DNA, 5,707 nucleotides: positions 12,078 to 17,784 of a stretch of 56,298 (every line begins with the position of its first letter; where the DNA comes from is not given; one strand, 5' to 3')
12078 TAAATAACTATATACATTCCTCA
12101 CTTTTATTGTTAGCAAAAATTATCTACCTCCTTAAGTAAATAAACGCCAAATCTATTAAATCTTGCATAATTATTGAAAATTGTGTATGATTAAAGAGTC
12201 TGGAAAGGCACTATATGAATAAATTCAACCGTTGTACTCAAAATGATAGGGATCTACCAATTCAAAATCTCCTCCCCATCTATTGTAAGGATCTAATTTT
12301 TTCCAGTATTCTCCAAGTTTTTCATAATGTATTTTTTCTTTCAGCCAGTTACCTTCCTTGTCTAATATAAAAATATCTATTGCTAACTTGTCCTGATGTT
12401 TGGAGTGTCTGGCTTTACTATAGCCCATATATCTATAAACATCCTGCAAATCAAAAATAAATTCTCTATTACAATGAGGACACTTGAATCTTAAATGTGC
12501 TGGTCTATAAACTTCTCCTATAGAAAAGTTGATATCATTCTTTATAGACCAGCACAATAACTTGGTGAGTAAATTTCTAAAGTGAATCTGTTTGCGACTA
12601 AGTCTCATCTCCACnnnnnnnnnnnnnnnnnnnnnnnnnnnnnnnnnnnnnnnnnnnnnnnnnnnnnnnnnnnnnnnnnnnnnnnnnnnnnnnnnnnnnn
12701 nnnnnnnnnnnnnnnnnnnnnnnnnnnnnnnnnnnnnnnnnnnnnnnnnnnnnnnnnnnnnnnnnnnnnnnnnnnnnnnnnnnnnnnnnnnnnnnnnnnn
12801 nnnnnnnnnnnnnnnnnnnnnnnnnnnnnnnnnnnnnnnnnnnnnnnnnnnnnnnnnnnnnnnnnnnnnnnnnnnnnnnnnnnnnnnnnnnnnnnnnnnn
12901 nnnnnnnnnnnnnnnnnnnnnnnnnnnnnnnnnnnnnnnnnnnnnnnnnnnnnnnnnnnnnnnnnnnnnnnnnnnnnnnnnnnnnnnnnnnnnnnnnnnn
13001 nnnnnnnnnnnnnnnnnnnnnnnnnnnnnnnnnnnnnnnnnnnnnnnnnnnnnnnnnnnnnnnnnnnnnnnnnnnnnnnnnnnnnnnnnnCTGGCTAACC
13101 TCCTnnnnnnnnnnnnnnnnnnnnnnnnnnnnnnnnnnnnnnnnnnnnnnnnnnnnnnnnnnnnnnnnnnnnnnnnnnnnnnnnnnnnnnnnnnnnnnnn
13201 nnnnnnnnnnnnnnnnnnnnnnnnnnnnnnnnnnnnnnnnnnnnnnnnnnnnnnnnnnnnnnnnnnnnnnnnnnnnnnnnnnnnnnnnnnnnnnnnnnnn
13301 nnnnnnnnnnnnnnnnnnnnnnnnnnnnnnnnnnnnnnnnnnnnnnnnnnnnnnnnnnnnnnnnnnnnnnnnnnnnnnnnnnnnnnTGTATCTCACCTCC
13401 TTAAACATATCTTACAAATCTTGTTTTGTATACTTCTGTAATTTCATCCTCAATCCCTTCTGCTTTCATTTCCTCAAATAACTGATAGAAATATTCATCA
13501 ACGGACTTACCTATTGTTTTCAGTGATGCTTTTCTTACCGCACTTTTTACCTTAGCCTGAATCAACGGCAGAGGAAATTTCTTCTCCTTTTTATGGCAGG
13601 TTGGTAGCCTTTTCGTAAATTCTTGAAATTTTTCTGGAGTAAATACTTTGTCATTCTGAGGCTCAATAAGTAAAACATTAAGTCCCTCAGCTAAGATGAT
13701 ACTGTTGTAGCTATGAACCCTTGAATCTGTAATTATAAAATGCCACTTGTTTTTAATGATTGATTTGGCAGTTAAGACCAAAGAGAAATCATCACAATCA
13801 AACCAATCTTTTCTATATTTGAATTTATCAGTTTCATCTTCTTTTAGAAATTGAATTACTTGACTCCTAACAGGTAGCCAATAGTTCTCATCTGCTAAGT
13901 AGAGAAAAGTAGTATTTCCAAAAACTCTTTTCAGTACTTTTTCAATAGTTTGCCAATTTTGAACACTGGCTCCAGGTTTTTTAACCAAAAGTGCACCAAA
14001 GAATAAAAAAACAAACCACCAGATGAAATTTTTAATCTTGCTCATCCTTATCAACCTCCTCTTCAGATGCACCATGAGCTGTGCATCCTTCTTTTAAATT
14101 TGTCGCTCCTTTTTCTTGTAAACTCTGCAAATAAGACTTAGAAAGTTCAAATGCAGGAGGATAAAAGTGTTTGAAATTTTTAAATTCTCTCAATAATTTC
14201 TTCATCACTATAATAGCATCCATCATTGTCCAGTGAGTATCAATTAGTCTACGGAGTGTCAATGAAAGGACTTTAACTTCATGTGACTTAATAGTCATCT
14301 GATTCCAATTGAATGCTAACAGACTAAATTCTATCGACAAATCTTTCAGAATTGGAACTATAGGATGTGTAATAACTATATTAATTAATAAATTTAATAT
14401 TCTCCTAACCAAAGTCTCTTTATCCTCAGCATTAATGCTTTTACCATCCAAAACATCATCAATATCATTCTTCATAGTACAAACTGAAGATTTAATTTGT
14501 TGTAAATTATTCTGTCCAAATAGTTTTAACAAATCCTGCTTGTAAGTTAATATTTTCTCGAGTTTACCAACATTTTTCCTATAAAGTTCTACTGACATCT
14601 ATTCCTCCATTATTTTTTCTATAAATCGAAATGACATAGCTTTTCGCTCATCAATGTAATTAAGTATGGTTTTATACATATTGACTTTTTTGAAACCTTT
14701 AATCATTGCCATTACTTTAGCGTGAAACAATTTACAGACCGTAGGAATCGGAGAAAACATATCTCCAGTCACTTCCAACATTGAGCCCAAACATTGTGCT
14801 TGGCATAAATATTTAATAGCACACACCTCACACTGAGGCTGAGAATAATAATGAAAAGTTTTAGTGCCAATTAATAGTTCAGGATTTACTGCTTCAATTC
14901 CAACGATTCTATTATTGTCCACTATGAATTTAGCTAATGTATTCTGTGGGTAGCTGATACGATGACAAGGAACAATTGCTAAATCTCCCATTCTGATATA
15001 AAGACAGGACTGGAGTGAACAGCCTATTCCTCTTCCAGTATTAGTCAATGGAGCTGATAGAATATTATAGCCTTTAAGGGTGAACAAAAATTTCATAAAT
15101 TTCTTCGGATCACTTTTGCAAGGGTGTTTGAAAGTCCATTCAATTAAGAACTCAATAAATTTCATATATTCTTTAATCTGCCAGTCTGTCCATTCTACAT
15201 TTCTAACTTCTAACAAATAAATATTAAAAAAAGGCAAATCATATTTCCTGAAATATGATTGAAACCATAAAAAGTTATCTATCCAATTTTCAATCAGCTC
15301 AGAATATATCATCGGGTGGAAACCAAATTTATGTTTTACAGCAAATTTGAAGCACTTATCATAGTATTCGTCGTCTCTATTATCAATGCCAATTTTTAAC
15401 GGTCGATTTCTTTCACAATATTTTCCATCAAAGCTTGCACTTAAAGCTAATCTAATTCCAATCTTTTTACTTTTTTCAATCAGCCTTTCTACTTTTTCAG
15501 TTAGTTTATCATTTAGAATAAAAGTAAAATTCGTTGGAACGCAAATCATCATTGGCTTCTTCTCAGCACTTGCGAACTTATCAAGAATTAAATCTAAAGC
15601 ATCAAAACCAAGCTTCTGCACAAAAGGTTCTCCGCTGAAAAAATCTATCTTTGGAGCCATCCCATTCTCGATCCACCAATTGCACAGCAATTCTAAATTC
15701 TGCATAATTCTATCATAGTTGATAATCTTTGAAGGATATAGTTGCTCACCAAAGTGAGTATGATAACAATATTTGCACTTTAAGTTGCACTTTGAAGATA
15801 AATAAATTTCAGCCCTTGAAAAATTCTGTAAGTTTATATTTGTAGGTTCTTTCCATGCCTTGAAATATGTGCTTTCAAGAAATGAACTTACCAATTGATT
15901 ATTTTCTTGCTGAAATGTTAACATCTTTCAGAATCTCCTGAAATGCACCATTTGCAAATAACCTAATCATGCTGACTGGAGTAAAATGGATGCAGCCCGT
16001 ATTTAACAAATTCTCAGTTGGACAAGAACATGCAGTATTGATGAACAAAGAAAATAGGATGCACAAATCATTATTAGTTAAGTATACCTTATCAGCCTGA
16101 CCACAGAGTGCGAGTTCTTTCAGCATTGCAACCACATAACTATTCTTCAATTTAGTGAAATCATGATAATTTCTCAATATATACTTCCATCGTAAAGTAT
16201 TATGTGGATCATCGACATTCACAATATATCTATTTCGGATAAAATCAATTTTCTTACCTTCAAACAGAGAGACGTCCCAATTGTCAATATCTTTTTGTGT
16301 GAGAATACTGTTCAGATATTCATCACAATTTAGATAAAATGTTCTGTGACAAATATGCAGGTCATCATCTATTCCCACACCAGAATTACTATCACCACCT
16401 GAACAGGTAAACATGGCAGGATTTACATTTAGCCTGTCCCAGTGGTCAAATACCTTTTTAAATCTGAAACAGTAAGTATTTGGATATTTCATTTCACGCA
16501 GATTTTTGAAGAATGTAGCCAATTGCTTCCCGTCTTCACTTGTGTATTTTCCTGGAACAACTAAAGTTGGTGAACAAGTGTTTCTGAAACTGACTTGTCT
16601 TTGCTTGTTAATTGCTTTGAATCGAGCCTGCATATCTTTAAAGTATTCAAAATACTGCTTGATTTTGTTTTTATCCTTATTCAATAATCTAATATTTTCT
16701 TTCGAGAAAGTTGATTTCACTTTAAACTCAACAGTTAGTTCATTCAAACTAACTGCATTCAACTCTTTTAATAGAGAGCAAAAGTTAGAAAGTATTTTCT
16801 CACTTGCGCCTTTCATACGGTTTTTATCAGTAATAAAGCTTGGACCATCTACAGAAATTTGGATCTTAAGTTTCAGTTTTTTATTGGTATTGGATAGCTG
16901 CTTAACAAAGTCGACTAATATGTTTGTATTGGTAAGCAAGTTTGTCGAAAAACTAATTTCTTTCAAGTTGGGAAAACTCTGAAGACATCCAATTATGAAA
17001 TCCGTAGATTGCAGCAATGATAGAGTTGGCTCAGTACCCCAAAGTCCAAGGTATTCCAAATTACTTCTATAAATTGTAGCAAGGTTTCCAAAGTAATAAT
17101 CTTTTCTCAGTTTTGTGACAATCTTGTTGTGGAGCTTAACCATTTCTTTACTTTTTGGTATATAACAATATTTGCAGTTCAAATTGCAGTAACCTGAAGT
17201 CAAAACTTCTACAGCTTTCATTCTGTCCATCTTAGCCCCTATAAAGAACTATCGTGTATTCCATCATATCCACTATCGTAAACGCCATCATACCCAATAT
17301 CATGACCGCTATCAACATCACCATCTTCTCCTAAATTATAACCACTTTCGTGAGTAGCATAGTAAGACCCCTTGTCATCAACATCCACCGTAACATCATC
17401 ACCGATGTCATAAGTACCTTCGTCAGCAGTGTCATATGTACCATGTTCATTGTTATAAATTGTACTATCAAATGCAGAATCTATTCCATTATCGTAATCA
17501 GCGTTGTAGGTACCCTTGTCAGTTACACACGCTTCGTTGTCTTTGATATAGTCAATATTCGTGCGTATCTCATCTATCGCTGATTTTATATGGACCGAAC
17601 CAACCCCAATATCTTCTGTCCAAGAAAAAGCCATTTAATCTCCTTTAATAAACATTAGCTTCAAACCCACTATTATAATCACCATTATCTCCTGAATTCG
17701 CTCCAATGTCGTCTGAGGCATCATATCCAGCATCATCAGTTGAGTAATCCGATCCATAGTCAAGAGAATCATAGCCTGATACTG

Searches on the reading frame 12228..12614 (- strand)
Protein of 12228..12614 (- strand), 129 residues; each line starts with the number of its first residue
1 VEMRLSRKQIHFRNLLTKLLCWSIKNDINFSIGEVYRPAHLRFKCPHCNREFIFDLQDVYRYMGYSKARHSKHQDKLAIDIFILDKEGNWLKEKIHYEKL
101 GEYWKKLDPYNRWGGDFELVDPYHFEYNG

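Call 46: search_protein_families(library=pfam, proteins=[window:12228-12614:-], max_evalue=0.001)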
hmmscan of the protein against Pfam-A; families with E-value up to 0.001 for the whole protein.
window:12228-12614:- (129 aa): 1 family
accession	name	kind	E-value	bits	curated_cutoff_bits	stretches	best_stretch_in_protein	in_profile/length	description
PF13539.11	Peptidase_M15_4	-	4.6e-07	30.8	25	1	68-127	4-70/70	D-alanyl-D-alanine carboxypeptidase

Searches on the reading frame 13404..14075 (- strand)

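Call 25: search_protein_families(library=pfam, proteins=[window:13404-14075:-], max_evalue=0.01)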
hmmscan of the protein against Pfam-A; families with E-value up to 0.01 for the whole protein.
window:13404-14075:- (224 aa): 1 family
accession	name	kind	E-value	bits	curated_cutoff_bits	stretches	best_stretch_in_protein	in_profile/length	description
PF18021.7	Agglutinin_C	-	0.00036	21.3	26.8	1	65-104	1-40/93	Agglutinin C-terminal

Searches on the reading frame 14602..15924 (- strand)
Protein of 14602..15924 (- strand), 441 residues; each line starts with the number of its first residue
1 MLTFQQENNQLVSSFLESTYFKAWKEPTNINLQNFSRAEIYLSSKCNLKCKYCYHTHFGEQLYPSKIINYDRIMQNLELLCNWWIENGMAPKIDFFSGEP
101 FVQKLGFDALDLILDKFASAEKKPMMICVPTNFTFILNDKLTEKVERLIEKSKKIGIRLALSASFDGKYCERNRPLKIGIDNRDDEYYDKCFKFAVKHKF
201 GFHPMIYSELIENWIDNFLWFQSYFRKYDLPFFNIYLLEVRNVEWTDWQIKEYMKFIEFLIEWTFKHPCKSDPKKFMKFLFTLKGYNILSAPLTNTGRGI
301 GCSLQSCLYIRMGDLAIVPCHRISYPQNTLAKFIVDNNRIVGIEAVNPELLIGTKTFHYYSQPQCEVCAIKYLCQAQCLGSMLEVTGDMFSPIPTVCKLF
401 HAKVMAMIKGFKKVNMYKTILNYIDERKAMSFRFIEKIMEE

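Call 10: search_protein_families(library=phrogs, proteins=[window:14602-15924:-], max_evalue=0.001)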
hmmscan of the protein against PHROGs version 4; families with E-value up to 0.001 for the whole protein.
window:14602-15924:- (441 aa): 2 families
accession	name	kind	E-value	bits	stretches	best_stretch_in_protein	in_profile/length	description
phrog_1802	-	other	4.1e-12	46.7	1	16-422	24-409/556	radical SAM domain-containing protein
phrog_19488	-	other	1e-05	26.3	1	24-243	38-253/319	radical SAM domain-containing protein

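Call 25: search_protein_families(library=pfam, proteins=[window:14602-15924:-], max_evalue=0.01)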
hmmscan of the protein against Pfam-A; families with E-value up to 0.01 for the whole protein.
window:14602-15924:- (441 aa): 1 family
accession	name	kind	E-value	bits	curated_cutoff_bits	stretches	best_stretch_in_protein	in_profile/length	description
PF04055.27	Radical_SAM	-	3.4e-05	24.5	29.5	1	41-156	2-101/166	Radical SAM superfamily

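Call 97: search_solved_structures(query=window:14602-15924:-, max_evalue=0.01)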
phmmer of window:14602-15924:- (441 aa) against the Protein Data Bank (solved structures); distinct sequences matched with E-value up to 0.01: 1.
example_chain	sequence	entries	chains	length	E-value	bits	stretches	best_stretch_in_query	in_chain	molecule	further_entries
5wgg_A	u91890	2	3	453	3.1e-05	26.4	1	40-169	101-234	Radical SAM domain protein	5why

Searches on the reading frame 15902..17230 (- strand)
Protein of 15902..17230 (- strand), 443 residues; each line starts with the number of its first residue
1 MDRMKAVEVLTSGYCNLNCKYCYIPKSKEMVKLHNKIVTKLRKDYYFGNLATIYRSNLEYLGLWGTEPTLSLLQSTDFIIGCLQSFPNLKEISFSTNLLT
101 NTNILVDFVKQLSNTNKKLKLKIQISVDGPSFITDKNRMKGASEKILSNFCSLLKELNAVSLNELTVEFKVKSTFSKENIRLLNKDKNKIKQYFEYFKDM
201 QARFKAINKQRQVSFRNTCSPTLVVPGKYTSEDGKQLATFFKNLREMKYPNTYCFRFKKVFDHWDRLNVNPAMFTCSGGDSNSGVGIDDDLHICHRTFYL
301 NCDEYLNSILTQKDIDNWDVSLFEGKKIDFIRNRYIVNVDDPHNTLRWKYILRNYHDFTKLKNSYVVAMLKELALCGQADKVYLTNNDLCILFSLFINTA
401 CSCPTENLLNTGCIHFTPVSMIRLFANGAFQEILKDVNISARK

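Call 10: search_protein_families(library=phrogs, proteins=[window:15902-17230:-], max_evalue=0.001)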
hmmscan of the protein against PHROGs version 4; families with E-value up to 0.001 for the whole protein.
window:15902-17230:- (443 aa): 3 families
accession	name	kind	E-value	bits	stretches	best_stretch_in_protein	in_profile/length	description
phrog_1802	-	other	2e-14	54.4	1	3-336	42-348/556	radical SAM domain-containing protein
phrog_14086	-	other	4e-10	40.6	1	2-212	84-282/353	radical SAM domain-containing protein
phrog_27668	-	unknown function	0.00051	20.4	1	8-146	9-132/335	-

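Call 25: search_protein_families(library=pfam, proteins=[window:15902-17230:-], max_evalue=0.01)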
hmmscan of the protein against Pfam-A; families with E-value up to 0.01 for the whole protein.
window:15902-17230:- (443 aa): 3 families
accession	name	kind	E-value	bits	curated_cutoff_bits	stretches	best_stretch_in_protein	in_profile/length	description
PF04055.27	Radical_SAM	-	3.5e-06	27.7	29.5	1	11-149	3-132/166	Radical SAM superfamily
PF13353.11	Fer4_12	-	0.0031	18.2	22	1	13-136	13-121/137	4Fe-4S single cluster domain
PF16591.11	HBM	-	0.0065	16.4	29.8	1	171-214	60-104/254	Helical bimodular sensor domain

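Call 74: find_related_loci(query=window:15902-17230:-, collection=viral_contigs, flank=7000)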
Query window:15902-17230:- (443 aa) in viral_contigs; peptide patterns used: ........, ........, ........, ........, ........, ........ (x = any residue, [..] = any of these).
6 stretches matched a pattern, but none encodes a relative of the query by tblastn (E <= 1e-3).

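Call 98: search_solved_structures(query=window:15902-17230:-, max_evalue=0.01)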
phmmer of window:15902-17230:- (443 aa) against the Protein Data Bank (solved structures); distinct sequences matched with E-value up to 0.01: 0.

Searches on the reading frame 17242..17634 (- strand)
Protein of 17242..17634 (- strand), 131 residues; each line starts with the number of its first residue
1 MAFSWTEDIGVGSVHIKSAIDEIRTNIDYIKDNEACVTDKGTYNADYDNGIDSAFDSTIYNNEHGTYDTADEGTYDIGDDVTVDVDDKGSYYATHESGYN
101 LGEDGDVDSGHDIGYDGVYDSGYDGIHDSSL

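Call 25: search_protein_families(library=pfam, proteins=[window:17242-17634:-], max_evalue=0.01)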
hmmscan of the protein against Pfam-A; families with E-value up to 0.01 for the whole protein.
window:17242-17634:- (131 aa): 0 families

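Call 49: search_protein_families(library=phrogs, proteins=[window:17242-17634:-], max_evalue=1)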
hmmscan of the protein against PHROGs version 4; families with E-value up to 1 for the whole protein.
window:17242-17634:- (131 aa): 3 families
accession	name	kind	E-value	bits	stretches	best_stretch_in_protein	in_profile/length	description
phrog_8797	-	connector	0.0013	19.9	1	18-90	8-86/118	head closure Hc1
phrog_10028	-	unknown function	0.18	12.8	1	15-44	15-44/80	-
phrog_17727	-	tail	0.57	10.1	1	19-87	92-158/443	tail length tape measure protein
